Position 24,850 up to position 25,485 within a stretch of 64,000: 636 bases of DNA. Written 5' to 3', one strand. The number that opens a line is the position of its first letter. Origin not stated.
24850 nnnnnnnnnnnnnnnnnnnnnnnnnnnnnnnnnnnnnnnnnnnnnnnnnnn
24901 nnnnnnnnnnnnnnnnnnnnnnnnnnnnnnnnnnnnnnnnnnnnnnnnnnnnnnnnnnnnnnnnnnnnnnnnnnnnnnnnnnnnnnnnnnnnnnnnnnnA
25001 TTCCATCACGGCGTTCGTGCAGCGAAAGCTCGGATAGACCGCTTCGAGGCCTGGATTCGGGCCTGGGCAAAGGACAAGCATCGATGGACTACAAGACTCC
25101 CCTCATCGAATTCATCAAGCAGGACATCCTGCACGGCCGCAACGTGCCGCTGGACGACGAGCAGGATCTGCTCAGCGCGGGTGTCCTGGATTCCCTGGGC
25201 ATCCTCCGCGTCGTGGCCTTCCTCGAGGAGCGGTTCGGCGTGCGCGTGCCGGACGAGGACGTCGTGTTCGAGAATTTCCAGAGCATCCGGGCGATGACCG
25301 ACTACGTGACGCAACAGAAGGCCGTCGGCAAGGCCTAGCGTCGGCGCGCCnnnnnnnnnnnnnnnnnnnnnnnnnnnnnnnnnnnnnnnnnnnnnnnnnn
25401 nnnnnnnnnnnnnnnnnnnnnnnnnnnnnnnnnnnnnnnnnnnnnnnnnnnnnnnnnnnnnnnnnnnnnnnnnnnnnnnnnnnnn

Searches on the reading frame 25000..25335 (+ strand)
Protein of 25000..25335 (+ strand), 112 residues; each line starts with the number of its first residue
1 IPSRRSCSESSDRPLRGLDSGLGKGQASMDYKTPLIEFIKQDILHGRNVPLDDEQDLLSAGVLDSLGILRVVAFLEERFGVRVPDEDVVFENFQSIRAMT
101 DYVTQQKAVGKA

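Call 23: search_protein_families(library=pfam, proteins=[window:25000-25335:+], max_evalue=0.001)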
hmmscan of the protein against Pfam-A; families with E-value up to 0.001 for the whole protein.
window:25000-25335:+ (112 aa): 1 family
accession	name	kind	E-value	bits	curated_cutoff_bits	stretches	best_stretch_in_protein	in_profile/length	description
PF00550.31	PP-binding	-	8.4e-09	36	20.8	1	49-103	16-67/67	Phosphopantetheine attachment site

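Call 54: search_protein_families(library=ncbifam, proteins=[window:25000-25335:+], max_evalue=0.00001)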
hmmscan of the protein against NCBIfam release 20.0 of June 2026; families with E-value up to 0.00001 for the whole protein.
window:25000-25335:+ (112 aa): 6 families
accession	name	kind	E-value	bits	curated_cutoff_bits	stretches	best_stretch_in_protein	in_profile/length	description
NF052616.1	ACP_for_OlsHI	equivalog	3.8e-10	40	130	1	36-108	9-82/83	ornithine lipid biosynthesis acyl carrier protein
NF058660.1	cispen_ACP_AmcB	equivalog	5.9e-10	39.2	80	1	52-107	24-79/80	cispentacin biosynthesis acyl carrier protein AmcB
NF005480.0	PRK07081.1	equivalog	1e-07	31.8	72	1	51-106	22-76/83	acyl carrier protein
NF009104.0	PRK12449.1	equivalog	2.5e-06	27.3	70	1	36-107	11-79/80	acyl carrier protein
NF002147.0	PRK00982.1-1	equivalog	6.8e-06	25.8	84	1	63-107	39-81/83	acyl carrier protein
NF005798.0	PRK07639.1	equivalog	6.9e-06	26.4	100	1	62-107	37-82/91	petrobactin biosynthesis protein AsbD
